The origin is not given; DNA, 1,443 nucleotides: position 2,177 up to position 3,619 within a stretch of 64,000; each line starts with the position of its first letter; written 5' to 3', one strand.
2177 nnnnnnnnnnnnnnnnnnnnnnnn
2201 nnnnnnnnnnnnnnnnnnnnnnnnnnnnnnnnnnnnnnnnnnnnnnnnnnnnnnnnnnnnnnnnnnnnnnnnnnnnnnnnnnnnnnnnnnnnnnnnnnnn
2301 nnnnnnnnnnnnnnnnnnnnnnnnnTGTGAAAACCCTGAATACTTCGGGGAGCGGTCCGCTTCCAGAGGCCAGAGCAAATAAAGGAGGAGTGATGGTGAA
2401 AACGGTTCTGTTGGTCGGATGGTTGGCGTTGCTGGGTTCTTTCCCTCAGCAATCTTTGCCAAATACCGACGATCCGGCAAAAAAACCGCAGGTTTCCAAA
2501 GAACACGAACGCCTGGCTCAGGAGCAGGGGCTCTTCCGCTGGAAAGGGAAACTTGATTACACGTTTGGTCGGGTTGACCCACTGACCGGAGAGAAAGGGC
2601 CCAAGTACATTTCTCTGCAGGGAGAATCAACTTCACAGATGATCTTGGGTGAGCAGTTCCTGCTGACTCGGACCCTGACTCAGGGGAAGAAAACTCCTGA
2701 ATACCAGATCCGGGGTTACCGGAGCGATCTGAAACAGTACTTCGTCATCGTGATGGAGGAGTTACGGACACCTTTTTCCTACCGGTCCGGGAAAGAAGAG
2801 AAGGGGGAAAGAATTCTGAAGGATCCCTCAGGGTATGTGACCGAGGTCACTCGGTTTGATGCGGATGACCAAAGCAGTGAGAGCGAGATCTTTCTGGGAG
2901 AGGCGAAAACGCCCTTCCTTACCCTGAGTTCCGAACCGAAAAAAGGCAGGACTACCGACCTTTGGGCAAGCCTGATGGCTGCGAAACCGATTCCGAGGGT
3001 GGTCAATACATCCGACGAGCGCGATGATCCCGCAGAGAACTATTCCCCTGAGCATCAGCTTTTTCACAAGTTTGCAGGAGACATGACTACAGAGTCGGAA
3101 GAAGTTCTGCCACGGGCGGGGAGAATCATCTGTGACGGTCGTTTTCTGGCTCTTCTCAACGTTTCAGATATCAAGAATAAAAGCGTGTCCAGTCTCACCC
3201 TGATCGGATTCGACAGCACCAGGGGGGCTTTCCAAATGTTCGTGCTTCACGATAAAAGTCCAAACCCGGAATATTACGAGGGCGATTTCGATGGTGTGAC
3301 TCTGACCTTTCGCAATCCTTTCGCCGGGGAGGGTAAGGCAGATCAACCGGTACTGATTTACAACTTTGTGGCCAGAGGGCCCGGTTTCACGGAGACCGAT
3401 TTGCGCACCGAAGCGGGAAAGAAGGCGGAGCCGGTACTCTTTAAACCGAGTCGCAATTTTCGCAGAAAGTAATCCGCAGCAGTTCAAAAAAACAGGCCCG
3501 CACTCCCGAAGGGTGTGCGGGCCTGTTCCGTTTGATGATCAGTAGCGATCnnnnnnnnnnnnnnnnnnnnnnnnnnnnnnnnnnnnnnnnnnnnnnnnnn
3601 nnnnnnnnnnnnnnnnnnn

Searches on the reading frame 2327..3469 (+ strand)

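Call 42: search_protein_families(library=pfam, proteins=[window:2327-3469:+], max_evalue=0.001)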
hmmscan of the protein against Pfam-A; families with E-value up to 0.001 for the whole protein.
window:2327-3469:+ (381 aa): 1 family
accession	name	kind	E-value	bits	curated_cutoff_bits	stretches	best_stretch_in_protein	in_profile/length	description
PF07617.17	DUF1579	-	3.9e-07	30.5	25.2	0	263-325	37-101/155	Protein of unknown function (DUF1579)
